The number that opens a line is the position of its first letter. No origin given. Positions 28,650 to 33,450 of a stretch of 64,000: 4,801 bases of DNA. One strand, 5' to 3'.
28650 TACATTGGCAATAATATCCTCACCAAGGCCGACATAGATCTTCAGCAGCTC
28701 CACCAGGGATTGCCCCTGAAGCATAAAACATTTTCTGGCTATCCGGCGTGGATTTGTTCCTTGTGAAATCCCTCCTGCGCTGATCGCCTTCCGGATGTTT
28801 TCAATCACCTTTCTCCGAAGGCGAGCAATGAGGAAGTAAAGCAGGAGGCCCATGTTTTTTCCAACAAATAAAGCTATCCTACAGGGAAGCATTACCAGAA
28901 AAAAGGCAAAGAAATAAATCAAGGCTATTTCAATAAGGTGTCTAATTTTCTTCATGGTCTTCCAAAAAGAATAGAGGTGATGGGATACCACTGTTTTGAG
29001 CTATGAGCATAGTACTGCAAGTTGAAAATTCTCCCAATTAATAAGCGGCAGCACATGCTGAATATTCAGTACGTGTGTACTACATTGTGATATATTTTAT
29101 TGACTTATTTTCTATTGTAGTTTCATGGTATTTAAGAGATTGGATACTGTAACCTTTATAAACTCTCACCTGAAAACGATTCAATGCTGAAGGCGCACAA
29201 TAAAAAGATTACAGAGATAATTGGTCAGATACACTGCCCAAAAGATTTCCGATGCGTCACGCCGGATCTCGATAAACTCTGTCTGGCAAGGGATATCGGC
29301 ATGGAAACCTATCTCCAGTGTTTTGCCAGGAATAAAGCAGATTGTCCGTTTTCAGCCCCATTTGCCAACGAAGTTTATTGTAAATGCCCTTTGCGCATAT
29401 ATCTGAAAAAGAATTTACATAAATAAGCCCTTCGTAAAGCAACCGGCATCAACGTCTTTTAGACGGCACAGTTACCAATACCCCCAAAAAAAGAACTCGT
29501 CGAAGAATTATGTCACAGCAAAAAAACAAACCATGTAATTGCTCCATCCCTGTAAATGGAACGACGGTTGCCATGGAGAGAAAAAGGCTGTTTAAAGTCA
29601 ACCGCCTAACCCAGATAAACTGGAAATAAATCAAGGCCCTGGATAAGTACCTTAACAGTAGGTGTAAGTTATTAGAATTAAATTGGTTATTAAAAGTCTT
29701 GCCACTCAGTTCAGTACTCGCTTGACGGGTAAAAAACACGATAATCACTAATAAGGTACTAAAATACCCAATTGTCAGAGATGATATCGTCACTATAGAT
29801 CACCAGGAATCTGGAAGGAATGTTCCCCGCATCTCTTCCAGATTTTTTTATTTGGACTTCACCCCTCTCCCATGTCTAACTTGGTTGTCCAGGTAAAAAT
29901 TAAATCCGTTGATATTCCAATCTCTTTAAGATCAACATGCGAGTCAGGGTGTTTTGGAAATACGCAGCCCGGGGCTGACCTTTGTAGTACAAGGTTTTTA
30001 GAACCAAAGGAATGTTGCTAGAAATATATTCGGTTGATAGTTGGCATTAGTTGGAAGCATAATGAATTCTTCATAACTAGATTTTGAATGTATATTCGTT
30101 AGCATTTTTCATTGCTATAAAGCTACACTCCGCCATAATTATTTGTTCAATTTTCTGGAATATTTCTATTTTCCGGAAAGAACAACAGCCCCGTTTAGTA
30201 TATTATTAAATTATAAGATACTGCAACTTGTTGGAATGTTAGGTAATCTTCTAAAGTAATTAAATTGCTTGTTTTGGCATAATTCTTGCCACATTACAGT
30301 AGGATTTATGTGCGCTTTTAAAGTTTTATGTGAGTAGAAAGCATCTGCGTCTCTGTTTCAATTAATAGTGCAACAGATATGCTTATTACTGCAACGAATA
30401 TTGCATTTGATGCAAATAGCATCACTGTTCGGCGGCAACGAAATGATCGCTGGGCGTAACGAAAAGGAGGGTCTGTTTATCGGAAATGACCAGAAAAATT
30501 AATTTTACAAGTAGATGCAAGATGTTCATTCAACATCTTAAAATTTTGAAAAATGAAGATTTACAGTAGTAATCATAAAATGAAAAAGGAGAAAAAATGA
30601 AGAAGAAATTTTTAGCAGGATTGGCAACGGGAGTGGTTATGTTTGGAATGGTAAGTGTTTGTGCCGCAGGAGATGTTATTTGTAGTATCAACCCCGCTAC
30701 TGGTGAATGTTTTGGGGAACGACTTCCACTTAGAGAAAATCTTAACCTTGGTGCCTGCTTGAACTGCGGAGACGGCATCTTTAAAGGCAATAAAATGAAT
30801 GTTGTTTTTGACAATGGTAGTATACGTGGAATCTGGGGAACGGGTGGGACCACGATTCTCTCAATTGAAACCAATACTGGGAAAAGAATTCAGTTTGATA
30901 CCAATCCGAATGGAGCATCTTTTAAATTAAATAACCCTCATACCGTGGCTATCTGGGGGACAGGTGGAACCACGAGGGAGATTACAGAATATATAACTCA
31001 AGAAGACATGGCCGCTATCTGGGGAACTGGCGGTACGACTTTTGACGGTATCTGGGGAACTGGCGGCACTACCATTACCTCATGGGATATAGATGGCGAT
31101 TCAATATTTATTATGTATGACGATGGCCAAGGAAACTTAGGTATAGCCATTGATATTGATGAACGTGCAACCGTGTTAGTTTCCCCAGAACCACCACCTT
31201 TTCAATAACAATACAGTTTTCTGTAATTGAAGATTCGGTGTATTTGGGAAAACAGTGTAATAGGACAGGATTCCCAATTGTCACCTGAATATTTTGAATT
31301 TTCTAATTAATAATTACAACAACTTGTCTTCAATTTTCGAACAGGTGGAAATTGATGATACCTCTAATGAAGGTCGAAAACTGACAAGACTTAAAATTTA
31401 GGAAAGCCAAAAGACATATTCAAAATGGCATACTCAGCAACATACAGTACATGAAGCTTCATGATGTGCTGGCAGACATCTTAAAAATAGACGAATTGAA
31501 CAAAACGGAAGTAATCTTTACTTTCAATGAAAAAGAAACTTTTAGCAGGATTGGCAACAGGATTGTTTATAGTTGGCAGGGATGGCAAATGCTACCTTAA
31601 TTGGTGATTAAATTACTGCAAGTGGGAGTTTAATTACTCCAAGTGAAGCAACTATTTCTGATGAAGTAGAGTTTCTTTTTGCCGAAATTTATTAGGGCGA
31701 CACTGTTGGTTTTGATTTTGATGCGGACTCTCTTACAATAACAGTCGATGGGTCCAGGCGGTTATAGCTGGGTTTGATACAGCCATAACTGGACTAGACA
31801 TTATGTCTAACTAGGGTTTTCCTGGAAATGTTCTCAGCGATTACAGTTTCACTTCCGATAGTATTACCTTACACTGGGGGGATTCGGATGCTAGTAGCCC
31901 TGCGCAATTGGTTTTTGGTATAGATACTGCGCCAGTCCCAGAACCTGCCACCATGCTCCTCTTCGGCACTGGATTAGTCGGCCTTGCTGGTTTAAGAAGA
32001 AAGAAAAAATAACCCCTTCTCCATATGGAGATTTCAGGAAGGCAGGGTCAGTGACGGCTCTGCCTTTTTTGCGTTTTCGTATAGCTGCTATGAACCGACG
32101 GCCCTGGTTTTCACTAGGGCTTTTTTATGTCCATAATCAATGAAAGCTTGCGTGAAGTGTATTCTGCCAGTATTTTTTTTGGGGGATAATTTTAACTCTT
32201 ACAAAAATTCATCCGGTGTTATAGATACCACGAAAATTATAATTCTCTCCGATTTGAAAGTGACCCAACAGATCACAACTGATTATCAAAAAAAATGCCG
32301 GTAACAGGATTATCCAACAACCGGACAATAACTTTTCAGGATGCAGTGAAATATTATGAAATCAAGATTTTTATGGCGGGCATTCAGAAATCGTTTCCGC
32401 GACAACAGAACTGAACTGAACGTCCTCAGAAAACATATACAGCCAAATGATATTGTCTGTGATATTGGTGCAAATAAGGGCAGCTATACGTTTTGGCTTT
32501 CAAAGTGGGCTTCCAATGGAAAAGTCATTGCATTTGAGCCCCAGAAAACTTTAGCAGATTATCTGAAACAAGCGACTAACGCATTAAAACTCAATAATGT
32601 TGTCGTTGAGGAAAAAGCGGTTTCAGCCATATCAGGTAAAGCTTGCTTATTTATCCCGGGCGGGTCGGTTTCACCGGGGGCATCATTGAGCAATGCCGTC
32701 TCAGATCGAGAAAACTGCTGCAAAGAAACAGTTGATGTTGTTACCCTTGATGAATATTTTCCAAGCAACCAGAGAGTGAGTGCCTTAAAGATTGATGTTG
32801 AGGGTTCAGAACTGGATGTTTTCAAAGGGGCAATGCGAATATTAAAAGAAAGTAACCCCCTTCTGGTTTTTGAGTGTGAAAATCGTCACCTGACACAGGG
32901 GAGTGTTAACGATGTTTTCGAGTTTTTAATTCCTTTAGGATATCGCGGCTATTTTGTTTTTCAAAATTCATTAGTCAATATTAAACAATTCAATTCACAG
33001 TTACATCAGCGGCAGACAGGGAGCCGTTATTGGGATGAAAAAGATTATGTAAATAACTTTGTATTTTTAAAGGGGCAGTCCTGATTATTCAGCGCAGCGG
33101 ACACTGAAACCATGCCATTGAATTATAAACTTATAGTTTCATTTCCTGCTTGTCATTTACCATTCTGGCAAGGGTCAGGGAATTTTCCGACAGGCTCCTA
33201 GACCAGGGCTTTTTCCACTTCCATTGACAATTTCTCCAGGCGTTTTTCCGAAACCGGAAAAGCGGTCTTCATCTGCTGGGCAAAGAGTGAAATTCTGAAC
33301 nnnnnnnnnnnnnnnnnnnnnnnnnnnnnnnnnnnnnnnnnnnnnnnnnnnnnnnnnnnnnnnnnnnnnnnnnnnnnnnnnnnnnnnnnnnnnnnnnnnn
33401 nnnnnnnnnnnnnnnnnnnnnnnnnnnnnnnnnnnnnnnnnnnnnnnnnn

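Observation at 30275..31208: Sigma-54-type promoter driving a secreted protein built around four exact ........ repeats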

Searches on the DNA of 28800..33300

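Call 38: search_rna_families(source=window, start=28800, end=33300, threshold=evalue, max_evalue=1)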
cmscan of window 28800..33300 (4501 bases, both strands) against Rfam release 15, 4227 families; matches with E-value up to 1: 2.
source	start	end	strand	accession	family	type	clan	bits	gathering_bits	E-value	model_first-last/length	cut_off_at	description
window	31995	32128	+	RF01808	MicX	Gene; sRNA;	-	31.9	75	0.00022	1-194/194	no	MicX Vibrio cholerae sRNA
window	31995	32077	+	RF00558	L20_leader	Cis-reg; leader;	-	21.5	58.7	0.67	1-127/127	no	Ribosomal protein L20 leader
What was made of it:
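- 30290..30596 (+): Long AT-rich leader, if the sigma-54 site is the promoter. No sign of a structured RNA. Rfam gives nothing (call 38).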

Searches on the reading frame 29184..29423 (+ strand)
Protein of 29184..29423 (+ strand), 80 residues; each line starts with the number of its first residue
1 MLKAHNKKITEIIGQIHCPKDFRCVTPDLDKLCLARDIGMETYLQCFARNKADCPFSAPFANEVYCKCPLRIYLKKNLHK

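Call 41: search_protein_families(library=pfam, proteins=[window:29184-29423:+], max_evalue=0.001)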
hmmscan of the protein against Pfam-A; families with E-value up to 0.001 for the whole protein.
window:29184-29423:+ (80 aa): 0 families

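Call 80: list_cluster_members(proteins=[P0001, P0002, window:29184-29423:+])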
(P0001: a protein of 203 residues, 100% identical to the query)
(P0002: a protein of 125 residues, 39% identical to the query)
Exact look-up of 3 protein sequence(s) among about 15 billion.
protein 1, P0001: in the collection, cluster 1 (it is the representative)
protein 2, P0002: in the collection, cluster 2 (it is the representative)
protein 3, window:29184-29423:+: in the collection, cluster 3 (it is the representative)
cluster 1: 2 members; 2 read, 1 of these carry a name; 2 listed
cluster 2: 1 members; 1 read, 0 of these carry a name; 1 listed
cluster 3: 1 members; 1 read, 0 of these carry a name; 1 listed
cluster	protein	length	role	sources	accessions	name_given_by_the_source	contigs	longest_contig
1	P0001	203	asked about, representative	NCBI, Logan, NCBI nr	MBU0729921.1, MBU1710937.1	MAG: hypothetical protein KKE17_13120 [Proteobacteria bacterium] | hypothetical protein [Pseudomonadota bacterium]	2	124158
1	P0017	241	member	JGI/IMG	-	-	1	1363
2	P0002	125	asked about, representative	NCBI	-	-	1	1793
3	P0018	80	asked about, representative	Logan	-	-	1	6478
